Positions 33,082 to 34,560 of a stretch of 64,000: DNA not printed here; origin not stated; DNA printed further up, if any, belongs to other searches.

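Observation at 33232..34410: Cys-rich PAS domain fused to a SARP (winged-helix + BTAD) output, divergent from a narGHJI operon: candidate redox/O2/NO-sensing one-component nar activator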

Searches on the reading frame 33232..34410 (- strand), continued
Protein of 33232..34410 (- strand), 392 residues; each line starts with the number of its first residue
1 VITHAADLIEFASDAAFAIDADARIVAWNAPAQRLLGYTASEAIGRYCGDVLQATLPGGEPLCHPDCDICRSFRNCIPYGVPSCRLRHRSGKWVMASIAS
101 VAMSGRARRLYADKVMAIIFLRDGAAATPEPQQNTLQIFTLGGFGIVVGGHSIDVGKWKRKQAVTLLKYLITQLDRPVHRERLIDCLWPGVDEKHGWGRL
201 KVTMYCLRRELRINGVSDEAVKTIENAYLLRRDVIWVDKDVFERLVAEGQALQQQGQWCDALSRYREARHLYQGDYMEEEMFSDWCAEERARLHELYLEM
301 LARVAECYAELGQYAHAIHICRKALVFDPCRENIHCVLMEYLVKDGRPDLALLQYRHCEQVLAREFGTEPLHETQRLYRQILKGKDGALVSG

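Call 20: search_protein_families(library=pfam, proteins=[L018:11942-13819:+, L018:13816-14634:+, L018:14631-17108:+, L018:17120-17923:+, L018:8694-9935:+, L018:7182-8072:+, L018:5280-7043:+, L018:2-1849:+, L018:3152-4588:+], max_evalue=0.01)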
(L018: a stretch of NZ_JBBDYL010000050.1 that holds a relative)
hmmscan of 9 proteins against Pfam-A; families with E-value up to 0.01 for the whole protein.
L018:11942-13819:+ (625 aa): 1 family
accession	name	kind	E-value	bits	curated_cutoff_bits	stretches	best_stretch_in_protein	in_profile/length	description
PF01654.22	Cyt_bd_oxida_I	-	1.9e-22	79.9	26.2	1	81-335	2-250/418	Cytochrome bd terminal oxidase subunit I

L018:13816-14634:+ (272 aa): 3 families
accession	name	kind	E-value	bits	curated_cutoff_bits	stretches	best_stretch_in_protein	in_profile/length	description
PF00034.26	Cytochrom_C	-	3.4e-10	41.5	21.3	1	197-266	11-88/90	Cytochrome c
PF13442.11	Cytochrome_CBB3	-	4e-10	40.3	27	1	186-264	3-68/68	Cytochrome C oxidase, cbb3-type, subunit III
PF02433.20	FixO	-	9.2e-05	22.5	29.6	0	10-72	13-72/219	Cytochrome C oxidase, mono-heme subunit/FixO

L018:14631-17108:+ (825 aa): 3 families
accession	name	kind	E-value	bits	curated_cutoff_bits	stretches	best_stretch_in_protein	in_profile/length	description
PF13442.11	Cytochrome_CBB3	-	2.6e-23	82.5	27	3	154-247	1-68/68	Cytochrome C oxidase, cbb3-type, subunit III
PF00034.26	Cytochrom_C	-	7.6e-20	72.5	21.3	3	418-530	1-85/90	Cytochrome c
PF09459.16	EB_dh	-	6.1e-16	59.6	33.3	1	563-772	2-235/236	Ethylbenzene dehydrogenase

L018:17120-17923:+ (267 aa): 5 families
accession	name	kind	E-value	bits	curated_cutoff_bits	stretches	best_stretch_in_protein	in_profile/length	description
PF13620.12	CarboxypepD_reg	-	2.4e-09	37.9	32.3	1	212-266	27-82/82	Carboxypeptidase regulatory-like domain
PF14686.12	fn3_3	-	1.8e-06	28.1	24.4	1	215-260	27-74/75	Polysaccharide lyase family 4, domain II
PF13715.12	CarbopepD_reg_2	-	7.7e-05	23.1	32.2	1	212-265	23-76/88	CarboxypepD_reg-like domain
PF07495.19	Y_Y_Y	-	0.0028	17.9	26.6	1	218-241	23-46/65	Y_Y_Y domain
PF09430.16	EMC7_beta-sandw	-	0.0063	17.1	26.6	0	214-244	20-50/122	ER membrane protein complex subunit 7, beta-sandwich domain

L018:8694-9935:+ (413 aa): 0 families

L018:7182-8072:+ (296 aa): 2 families
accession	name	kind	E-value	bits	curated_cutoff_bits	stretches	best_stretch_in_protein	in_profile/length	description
PF13442.11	Cytochrome_CBB3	-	4.4e-23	81.8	27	2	173-262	2-68/68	Cytochrome C oxidase, cbb3-type, subunit III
PF00034.26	Cytochrom_C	-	3.4e-21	76.8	21.3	2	174-265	1-89/90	Cytochrome c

L018:5280-7043:+ (587 aa): 4 families
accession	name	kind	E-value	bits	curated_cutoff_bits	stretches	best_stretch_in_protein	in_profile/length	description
PF13442.11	Cytochrome_CBB3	-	2.6e-07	31.3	27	0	362-394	10-45/68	Cytochrome C oxidase, cbb3-type, subunit III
PF07635.16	PSCyt1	-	8.7e-06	26.7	22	0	530-555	31-56/59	Planctomycete cytochrome C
PF06934.16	CTI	-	0.00011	21.4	25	1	544-578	78-112/692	Fatty acid cis/trans isomerase (CTI)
PF00791.26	ZU5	-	0.0016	19.1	21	1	69-148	2-84/97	ZU5 domain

L018:2-1849:+ (615 aa): 2 families
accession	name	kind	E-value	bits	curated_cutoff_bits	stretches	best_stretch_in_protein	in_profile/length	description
PF08369.16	PCP_red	-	2.1e-38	130.6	32.5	4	248-291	1-44/45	Proto-chlorophyllide reductase 57 kD subunit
PF00582.32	Usp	-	4.9e-19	69.7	24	2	74-229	4-139/141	Universal stress protein family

L018:3152-4588:+ (478 aa): 8 families
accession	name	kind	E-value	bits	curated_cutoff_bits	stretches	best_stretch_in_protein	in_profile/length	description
PF01593.30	Amino_oxidase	-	1.4e-39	137.1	19.8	1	13-423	1-415/443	Flavin containing amine oxidoreductase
PF13450.12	NAD_binding_8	-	1.3e-13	51.4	21.9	1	8-71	1-66/68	NAD(P)-binding Rossmann-like domain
PF01266.30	DAO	-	8.5e-07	29.2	27.9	1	5-39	1-35/353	FAD dependent oxidoreductase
PF00890.30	FAD_binding_2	-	0.00081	19.1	20.4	1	5-42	1-38/414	FAD binding domain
PF12831.13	FAD_oxidored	-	0.00085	19.2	27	1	5-41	1-37/416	FAD dependent oxidoreductase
PF13454.12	NAD_binding_9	-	0.0019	18.7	21.8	0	8-71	2-70/155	FAD-NAD(P)-binding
PF03486.20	HI0933_like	-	0.0035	17.3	50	1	5-44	2-41/244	HI0933-like protein Rossmann domain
PF01946.23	Thi4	-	0.0079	15.9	26.2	0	3-42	17-57/235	Thi4 family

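Call 27: search_solved_structures(query=A2, max_evalue=1, show_alignments=2)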
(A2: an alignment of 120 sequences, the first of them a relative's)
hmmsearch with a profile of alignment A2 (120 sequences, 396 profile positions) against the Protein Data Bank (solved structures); distinct sequences matched with E-value up to 1: 127 (the best 60 are shown).
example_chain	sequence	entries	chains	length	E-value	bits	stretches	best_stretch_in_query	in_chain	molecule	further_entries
9qhb_A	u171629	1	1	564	1.1e-20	77.1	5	306-358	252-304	Engineered tetratricopeptide repeat protein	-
8bu0_A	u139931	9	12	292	4.4e-15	58.6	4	306-358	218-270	Consensus tetratricopeptide repeat protein | Crystal structure of an 8-repeat consensus TPR superhelix with Zinc. | Monomer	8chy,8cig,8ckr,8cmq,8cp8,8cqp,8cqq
9qhc_A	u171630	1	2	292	1.3e-11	47.2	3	306-358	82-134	Engineered tetratricopeptide repeat protein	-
2fez_A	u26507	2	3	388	2.2e-10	43.1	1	134-389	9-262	Probable regulatory protein embR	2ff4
8hvr_I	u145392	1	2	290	3e-10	42.7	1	165-384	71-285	Regulatory protein AfsR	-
8k60_I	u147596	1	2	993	5.3e-10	41.9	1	165-385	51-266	Regulatory protein AfsR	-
8jke_I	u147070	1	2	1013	5.6e-10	41.8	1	165-385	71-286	Regulatory protein AfsR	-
9gzg_A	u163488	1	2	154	7.4e-08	34.8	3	305-358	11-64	Engineered CTPR protein with glutamic acids for conductivity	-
2fo7_A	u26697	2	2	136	3.2e-07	32.7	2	307-358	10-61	SYNTHETIC CONSENSUS TPR PROTEIN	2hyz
8ch0_A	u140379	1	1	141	3.7e-07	32.5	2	306-358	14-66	Consensus tetratricopeptide repeat protein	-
6eou_A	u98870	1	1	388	6.7e-07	31.7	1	286-359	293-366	UDP-N-acetylglucosamine--peptide N-acetylglucosaminyltransferase 110 kDa subunit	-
1w3b_A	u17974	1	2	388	1.5e-06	30.6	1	286-359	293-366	UDP-N-ACETYLGLUCOSAMINE--PEPTIDE N-ACETYLGLUCOSAMINYLTRANSFERASE 110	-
7obi_A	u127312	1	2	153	3.3e-06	29.4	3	299-358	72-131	CTPR-rv4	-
1na0_A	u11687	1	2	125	7.4e-06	28.2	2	306-358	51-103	designed protein CTPR3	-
5fzr_A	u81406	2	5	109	9.3e-06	27.9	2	298-363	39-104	DESIGNED TPR PROTEIN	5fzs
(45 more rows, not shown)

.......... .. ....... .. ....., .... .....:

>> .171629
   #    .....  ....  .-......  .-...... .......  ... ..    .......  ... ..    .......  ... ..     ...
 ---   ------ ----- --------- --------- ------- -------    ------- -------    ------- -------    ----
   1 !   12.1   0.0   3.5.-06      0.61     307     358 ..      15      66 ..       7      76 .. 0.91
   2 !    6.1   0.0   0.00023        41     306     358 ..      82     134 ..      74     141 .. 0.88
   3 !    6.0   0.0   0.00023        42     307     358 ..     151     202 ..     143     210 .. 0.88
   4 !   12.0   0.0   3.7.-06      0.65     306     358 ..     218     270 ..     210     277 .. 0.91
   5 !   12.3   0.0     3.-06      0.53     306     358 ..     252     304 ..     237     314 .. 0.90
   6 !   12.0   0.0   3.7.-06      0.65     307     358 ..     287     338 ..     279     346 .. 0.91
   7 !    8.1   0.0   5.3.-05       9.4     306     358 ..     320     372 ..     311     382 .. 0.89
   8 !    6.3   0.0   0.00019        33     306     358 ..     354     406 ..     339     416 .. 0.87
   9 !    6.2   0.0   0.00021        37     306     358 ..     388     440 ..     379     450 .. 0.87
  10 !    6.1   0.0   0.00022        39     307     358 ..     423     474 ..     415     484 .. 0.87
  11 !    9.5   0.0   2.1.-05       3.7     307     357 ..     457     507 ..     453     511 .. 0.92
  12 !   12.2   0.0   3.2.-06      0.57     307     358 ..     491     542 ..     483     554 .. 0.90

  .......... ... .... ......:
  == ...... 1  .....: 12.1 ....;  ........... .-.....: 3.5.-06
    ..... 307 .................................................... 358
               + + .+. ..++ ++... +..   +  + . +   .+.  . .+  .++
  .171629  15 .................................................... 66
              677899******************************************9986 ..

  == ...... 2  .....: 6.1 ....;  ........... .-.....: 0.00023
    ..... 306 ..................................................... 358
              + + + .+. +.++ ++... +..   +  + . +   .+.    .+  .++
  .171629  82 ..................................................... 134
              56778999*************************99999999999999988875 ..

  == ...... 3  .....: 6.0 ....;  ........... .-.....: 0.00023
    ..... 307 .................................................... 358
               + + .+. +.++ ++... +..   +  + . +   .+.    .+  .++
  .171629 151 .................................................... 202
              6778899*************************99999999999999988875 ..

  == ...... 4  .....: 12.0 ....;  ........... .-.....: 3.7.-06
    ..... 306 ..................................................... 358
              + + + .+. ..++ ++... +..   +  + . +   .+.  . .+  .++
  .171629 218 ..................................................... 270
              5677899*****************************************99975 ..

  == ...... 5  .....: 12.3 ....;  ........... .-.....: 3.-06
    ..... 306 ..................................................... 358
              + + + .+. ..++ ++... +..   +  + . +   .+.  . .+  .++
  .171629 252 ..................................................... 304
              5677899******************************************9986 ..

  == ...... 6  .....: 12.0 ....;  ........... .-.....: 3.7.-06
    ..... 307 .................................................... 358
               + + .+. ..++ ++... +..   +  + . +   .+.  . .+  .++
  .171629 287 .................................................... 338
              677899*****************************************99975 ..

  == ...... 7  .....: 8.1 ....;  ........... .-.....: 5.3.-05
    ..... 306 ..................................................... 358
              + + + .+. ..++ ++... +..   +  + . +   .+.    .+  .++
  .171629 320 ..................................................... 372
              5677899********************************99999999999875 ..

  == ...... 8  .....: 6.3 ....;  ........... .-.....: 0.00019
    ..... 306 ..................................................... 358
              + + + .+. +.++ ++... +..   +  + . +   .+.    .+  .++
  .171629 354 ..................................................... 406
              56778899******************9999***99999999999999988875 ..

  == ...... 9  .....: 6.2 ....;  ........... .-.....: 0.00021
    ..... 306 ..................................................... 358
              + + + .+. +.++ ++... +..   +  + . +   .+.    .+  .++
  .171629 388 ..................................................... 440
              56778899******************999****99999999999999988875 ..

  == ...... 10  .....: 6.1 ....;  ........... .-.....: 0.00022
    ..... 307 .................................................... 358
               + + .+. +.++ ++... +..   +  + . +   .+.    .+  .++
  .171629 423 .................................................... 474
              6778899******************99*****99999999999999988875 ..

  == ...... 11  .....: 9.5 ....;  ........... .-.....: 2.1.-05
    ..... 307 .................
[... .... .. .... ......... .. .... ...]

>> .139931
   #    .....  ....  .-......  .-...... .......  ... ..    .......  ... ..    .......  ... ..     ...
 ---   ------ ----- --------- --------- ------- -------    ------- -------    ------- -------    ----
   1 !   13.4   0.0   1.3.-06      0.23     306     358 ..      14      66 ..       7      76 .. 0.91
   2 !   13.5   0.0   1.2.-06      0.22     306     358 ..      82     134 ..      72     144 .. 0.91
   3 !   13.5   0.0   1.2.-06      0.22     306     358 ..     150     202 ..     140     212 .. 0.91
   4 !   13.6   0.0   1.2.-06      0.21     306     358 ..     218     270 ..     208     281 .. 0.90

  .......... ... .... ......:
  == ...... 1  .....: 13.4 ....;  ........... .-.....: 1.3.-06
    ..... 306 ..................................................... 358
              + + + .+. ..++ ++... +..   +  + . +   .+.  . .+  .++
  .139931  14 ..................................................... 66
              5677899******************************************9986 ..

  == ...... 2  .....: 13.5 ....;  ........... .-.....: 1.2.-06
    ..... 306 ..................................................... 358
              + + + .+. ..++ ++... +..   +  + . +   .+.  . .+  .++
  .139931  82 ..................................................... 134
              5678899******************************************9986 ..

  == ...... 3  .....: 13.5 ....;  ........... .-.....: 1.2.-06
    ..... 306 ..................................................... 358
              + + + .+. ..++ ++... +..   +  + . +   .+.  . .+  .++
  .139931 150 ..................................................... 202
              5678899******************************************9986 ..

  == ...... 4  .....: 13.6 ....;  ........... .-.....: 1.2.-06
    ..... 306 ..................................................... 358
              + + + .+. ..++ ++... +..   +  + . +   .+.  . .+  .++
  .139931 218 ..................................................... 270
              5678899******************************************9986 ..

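Call 35: search_protein_families(library=ncbifam, proteins=[L005:12373-16038:+], max_evalue=0.00001)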
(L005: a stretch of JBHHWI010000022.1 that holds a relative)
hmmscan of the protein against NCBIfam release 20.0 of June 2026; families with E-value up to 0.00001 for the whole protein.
L005:12373-16038:+ (1222 aa): 18 families
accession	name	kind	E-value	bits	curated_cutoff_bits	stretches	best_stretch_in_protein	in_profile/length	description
TIGR01580.1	narG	equivalog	0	1334.6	1084.15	1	3-1222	26-1228/1235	nitrate reductase subunit alpha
TIGR03479.1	DMSO_red_II_alp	subfamily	2.7e-150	502.3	984.75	5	128-386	130-359/913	molybdopterin-dependent oxidoreductase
NF042978.1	EthbenzDh_ebdA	equivalog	5.2e-48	163.5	2000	4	127-338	151-349/977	ethylbenzene dehydrogenase subunit alpha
TIGR02166.1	dmsA_ynfE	subfamily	8.6e-38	129.9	777.7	2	128-299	114-293/794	DMSO/selenate family reductase complex A subunit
TIGR01591.1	Fdh-alpha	equivalog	5e-30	104.2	666.25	2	748-828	409-488/672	formate dehydrogenase subunit alpha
TIGR00509.1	bisC_fam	subfamily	1.4e-21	76.4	1017.55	1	749-828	439-518/772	molybdopterin guanine dinucleotide-containing S/N-oxide reductase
NF012032.0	PRK15488.1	equivalog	7.2e-21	73.9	694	1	127-312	107-286/759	thiosulfate reductase PhsA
NF041884.1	selenate_YnfF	exception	1.6e-20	72.6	1650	1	128-306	115-298/798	selenate/tellurate reductase subunit YnfF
NF041885.1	selenate_YnfE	exception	3.6e-18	64.8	1675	1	128-306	118-305/805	selenate/tellurate reductase subunit YnfE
NF047855.1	AssmNtatRedNasC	equivalog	2.8e-17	62.2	1100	2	222-312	180-268/708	assimilatory nitrate reductase catalytic subunit NasC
NF011566.1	PRK14990.1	exception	6.8e-16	57.4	1600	1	127-310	128-322/814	dimethylsulfoxide reductase subunit A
NF041513.1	formate_DH_Act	exception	2.4e-13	48.8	1400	1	224-317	214-301/1067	formate dehydrogenase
NF011682.0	PRK15102.1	equivalog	3.8e-13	48.4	909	0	749-821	497-571/829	trimethylamine-N-oxide reductase TorA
TIGR01553.1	formate-DH-alph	equivalog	3.2e-12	45.1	814.2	1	227-318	226-311/1009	formate dehydrogenase-N subunit alpha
TIGR02164.1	torA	equivalog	2.7e-10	39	1465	0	748-820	492-566/824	trimethylamine-N-oxide reductase TorA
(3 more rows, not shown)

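Call 39: predict_structure(alignment_id=A2)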
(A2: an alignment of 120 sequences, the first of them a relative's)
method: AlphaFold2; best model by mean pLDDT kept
length: 392 residues; sequences in the alignment: 120
mean_pLDDT: 81.6   pTM: 0.68
mean pLDDT of the five models: 81.6, 80.9, 78.7, 77.0, 75.5
residues with pLDDT >= 90: 154; 70-90: 161; 50-70: 54; < 50: 23
segments of 3 or more residues with pLDDT < 50: 1-3, 125-131, 276-283, 389-392
pLDDT, mean of each block of 10 residues (from residue 1): 55 81 89 92 91 77 70 74 83 85 68 76 54 66 67 75 86 89 89 92 93 83 93 82 92 96 82 52 59 89 96 89 82 96 95 95 93 96 68 40
secondary structure, 60 per line:
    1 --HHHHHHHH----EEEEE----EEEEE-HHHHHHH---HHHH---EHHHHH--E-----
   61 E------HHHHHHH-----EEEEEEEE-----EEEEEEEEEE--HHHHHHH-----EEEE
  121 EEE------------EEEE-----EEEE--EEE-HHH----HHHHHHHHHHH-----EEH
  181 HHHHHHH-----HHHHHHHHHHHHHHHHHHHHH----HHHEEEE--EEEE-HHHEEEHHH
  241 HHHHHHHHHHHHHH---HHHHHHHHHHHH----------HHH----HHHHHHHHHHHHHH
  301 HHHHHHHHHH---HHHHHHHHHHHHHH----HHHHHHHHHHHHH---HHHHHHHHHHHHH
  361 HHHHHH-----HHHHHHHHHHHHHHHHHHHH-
elements in order: H3-10 E15-19 E24-28 H30-36 H40-43 H48-52 H68-74 E80-87 E93-102 H105-111 E117-123 E136-139 E145-148 E151-153 H162-172 H180-187 H193-213 E221-224 E227-230 E235-237 H238-254 H258-269 H287-310 H314-327 H332-344 H348-366 H372-391

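Call 44: fold_search(model_id=the predicted structure, library=pdb)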
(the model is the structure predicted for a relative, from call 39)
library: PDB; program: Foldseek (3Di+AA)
matches with E <= 10: 1807; with E <= 0.001: 164
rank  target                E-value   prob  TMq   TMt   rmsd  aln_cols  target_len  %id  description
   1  8k60_J                2.1e-10  1.00  0.51  0.76   3.9       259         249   22  Cryo-EM structure of Streptomyces coelicolor transcription initiation complex with the global transcription factor Afs (released 2024-07-31)
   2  8hvr_I                3.0e-10  1.00  0.54  0.79   3.5       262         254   23  Cryo-EM structure of AfsR-dependent transcription activation complex with afsS promoter (released 2023-12-27)
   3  2ff4_A                8.4e-10  1.00  0.54  0.56   3.4       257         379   19  Mycobacterium tuberculosis EmbR in complex with low affinity phosphopeptide (released 2006-01-24)
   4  2ff4_B                1.0e-09  1.00  0.55  0.58   3.1       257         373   19  Mycobacterium tuberculosis EmbR in complex with low affinity phosphopeptide (released 2006-01-24)
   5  2fez                  1.8e-09  1.00  0.55  0.57   3.2       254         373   20  Mycobacterium tuberculosis EmbR (released 2006-01-24)
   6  8k60_I                1.8e-09  1.00  0.52  0.78   3.7       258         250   22  Cryo-EM structure of Streptomyces coelicolor transcription initiation complex with the global transcription factor Afs (released 2024-07-31)
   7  1qz2_A                1.8e-05  1.00  0.32  0.43   3.5       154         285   17  Crystal Structure of FKBP52 C-terminal Domain complex with the C-terminal peptide MEEVD of Hsp90 (released 2004-06-22)
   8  5hzk_B                2.1e-05  1.00  0.23  0.20  23.6       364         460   13  Crystal structure of photoinhibitable Intersectin1 containing wildtype LOV2 domain in complex with Cdc42 (released 2016-12-21)
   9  9gzg_A                3.0e-05  1.00  0.20  0.47  11.9       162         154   21  Crystal structure of CTPR4E4 mutant (released 2025-10-15)
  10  3lyx_B                3.7e-05  1.00  0.24  0.69   3.9       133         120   20  Crystal structure of the PAS domain of the protein CPS_1291 from Colwellia psychrerythraea. Northeast Structural Genom (released 2010-04-07)
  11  1na0_A                3.9e-05  1.00  0.26  0.78   4.8       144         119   19  Design of Stable alpha-Helical Arrays from an Idealized TPR Motif (released 2003-06-03)
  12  8f14_A                5.4e-05  1.00  0.27  0.72   4.8       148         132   18  Structure of the STUB1 TPR domain in complex with H201, an all-D Helicon Polypeptide (released 2023-02-15)
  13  9qhc_B                5.7e-05  1.00  0.21  0.30  15.2       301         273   13  Crystal structure of 8-repeat CTPR protein with eliminated coordination sites (released 2025-10-22)
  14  8ump_A                6.0e-05  1.00  0.27  0.81   5.0       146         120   19  T33-ml35 - Designed Tetrahedral Protein Cage Using Machine Learning Algorithms (released 2023-11-15)
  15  2fbn_B                6.0e-05  1.00  0.30  0.73   4.6       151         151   13  Plasmodium falciparum putative FK506-binding protein PFL2275c, C-terminal TPR-containing domain (released 2006-01-24)
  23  3lyx_A                8.7e-05  1.00  0.24  0.71   3.8       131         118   21  Crystal structure of the PAS domain of the protein CPS_1291 from Colwellia psychrerythraea. Northeast Structural Genom (released 2010-04-07)
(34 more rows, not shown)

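Call 48: find_encoding_contigs(protein=P0001, flank=10000, max_places=3)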
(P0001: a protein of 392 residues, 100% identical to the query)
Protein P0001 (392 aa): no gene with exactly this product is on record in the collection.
